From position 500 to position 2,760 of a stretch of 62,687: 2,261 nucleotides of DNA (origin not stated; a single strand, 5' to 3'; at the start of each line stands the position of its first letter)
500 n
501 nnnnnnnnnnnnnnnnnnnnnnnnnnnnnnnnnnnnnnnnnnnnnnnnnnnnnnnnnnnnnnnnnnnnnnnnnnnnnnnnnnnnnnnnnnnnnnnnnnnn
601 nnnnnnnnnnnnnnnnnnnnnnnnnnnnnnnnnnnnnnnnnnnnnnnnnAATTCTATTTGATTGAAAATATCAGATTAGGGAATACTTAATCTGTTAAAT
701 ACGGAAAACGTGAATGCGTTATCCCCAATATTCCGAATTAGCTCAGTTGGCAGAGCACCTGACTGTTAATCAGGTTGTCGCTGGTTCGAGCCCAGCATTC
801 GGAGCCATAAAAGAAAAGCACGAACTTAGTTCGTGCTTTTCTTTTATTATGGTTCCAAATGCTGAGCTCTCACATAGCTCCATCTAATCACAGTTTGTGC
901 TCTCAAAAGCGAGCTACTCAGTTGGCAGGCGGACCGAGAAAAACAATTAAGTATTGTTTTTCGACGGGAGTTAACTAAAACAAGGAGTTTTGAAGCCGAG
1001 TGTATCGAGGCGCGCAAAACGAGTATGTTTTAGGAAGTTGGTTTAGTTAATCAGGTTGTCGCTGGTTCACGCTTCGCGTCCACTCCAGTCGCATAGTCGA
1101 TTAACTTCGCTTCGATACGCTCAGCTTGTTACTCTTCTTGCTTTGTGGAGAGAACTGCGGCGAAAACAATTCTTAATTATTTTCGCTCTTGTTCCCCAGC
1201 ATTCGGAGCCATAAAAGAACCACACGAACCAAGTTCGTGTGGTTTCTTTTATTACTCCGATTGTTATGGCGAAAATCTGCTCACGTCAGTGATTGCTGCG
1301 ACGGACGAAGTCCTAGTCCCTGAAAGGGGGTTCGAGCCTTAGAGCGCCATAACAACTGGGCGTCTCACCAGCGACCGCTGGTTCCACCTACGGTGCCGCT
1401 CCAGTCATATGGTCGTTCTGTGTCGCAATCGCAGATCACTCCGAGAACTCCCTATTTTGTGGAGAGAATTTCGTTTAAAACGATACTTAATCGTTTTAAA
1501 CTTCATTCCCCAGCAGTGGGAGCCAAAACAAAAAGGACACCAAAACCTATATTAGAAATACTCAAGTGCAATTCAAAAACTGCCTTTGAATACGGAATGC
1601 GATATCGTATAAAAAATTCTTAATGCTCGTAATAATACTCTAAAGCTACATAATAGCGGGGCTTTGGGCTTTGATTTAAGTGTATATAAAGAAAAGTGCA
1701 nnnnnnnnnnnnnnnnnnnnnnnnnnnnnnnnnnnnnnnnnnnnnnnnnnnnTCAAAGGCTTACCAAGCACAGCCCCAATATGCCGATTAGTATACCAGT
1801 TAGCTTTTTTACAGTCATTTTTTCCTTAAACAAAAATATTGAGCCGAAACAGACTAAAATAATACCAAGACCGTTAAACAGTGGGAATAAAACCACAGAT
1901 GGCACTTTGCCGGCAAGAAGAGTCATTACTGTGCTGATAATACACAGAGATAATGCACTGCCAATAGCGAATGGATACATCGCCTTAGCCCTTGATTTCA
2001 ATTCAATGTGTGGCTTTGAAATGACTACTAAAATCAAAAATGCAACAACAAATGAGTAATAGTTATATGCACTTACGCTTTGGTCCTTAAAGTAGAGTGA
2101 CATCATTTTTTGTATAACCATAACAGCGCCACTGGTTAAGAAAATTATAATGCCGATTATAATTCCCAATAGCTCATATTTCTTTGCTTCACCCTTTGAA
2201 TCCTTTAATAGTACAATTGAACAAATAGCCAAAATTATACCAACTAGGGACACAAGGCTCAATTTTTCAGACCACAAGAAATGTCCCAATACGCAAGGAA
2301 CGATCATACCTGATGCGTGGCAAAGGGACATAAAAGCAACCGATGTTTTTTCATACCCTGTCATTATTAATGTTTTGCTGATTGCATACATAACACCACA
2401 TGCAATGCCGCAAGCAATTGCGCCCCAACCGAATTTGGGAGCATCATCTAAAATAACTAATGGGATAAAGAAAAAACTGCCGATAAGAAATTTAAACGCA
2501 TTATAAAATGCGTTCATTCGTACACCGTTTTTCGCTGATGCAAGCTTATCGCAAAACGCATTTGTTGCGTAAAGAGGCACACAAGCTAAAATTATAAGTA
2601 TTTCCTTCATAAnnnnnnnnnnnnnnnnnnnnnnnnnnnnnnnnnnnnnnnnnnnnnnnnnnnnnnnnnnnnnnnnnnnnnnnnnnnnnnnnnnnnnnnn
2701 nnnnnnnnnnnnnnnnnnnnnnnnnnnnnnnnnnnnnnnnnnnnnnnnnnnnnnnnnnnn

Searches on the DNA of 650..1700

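Call 12: search_rna_families(source=window, start=650, end=1700, threshold=evalue, max_evalue=10, show_alignments=4)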
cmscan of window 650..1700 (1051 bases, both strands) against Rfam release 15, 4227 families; matches with E-value up to 10: 17.
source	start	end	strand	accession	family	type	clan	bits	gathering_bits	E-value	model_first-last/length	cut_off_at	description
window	732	804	+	RF00005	tRNA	Gene; tRNA;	CL00001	69.3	29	8.1e-15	1-71/71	no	tRNA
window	802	920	-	RF00121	MicC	Gene; sRNA;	-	30.5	90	0.029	1-123/123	no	MicC RNA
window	784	845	+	RF00506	Thr_leader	Cis-reg; leader;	-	29.8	55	0.0025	1-118/118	no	Threonine operon leader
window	788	869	+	RF04147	MIR6224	Gene; miRNA;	-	29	171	0.0019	1-176/176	no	MIR6224 microRNA precursor family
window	807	847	+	RF03623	mir-1252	Gene; miRNA;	-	26.2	70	0.071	1-65/65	no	mir-1252 microRNA precursor family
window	781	852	+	RF00121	MicC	Gene; sRNA;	-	24.2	90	0.52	1-123/123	no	MicC RNA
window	1202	1261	+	RF00937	mir-653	Gene; miRNA;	-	20.7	77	0.3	1-78/78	no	mir-653 microRNA precursor family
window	799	848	+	RF02066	STnc320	Gene; sRNA;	-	20.1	50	0.56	1-55/55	no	Salmonella enterica sRNA STnc320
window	1210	1252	+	RF04347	Plastid-ccsA-ndhD-2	Cis-reg;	-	19.6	51.5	0.69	1-53/53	no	Plastid-ccsA-ndhD-2 3UTR RNA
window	798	857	-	RF03898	mir-7616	Gene; miRNA;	-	18.6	100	1.6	1-67/67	no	mir-7616 microRNA precursor family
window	732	805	-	RF04354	Plastid-ycf2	Cis-reg;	-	17.2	65.7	1.8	1-75/75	no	Plastid-ycf2 5UTR RNA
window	794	861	-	RF03967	mir-1270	Gene; miRNA;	-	17.2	90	1.9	1-83/83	no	mir-1270 microRNA precursor family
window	788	869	+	RF03864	mir-BART9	Gene; miRNA;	-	16.8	50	4.7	1-88/88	no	mir-BART9 microRNA precursor family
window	1202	1259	-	RF03720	MIR4228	Gene; miRNA;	-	15.8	180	1.6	1-152/152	no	MIR4228 microRNA precursor family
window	676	787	+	RF02553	YrlA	Gene; sRNA;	-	15.6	69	4.4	1-114/114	no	Y RNA-like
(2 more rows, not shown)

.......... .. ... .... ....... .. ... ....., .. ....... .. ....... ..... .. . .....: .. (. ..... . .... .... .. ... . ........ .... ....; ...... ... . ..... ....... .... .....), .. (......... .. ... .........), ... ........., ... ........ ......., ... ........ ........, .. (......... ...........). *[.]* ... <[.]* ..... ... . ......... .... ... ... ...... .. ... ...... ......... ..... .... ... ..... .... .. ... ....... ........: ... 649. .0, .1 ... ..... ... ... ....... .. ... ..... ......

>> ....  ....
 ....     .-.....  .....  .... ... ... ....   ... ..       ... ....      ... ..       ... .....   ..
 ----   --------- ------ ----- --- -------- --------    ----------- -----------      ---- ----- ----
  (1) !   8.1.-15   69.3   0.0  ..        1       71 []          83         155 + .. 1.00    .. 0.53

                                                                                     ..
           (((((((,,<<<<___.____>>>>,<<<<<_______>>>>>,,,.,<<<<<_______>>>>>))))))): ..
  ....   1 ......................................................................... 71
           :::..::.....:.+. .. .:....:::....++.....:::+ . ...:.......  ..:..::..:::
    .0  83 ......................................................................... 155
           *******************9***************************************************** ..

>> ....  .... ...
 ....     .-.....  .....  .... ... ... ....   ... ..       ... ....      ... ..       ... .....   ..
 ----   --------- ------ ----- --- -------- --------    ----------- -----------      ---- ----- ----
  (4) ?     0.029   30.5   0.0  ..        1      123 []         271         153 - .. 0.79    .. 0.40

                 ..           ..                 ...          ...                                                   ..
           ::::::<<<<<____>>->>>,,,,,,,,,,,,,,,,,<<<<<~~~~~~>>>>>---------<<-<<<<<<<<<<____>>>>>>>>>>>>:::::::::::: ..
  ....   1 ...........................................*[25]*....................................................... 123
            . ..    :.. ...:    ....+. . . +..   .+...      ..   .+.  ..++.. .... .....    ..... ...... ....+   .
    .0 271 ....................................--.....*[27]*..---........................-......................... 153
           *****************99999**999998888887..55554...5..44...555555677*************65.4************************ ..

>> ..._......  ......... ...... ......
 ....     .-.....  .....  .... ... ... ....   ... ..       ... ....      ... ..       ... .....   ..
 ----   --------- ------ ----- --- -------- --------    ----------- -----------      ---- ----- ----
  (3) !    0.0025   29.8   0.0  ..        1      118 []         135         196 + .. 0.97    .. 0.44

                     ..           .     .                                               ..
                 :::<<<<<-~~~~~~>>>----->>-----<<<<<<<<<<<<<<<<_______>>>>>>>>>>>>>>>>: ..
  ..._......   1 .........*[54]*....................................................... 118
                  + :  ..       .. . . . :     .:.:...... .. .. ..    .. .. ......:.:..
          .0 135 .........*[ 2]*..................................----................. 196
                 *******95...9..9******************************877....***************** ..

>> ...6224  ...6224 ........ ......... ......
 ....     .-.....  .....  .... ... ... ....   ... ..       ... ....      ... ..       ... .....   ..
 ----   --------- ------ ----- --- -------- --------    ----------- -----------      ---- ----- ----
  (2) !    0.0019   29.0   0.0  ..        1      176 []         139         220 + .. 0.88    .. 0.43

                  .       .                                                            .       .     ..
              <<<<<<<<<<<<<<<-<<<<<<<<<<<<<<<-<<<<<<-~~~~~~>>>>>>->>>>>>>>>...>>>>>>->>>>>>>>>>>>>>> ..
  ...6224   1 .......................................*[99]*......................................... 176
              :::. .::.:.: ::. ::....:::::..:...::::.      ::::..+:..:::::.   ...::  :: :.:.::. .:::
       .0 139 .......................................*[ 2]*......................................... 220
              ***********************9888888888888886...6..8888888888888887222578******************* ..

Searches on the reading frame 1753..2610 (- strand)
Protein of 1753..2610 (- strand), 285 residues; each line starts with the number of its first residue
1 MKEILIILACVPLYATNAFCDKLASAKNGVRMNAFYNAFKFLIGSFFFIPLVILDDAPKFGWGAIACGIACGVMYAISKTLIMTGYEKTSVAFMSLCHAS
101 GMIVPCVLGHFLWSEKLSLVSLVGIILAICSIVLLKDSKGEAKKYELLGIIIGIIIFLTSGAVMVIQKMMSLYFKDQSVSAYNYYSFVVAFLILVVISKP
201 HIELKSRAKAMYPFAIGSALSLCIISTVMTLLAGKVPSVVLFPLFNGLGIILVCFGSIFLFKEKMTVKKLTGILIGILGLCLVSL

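Call 41: search_protein_families(library=pfam, proteins=[window:1753-2610:-], max_evalue=0.001)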
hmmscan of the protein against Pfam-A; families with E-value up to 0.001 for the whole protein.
window:1753-2610:- (285 aa): 2 families
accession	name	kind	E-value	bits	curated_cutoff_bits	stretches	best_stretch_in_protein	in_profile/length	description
PF00892.27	EamA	-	1e-17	65.1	28.2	2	3-135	3-133/135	EamA-like transporter family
PF00893.25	Multi_Drug_Res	-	0.00061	20.7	23.7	0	206-274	27-91/93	Small Multidrug Resistance protein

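Call 59: find_encoding_contigs(protein=window:1753-2610:-, flank=3000, max_places=10)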
Protein window:1753-2610:- (285 aa): no gene with exactly this product is on record in the collection.
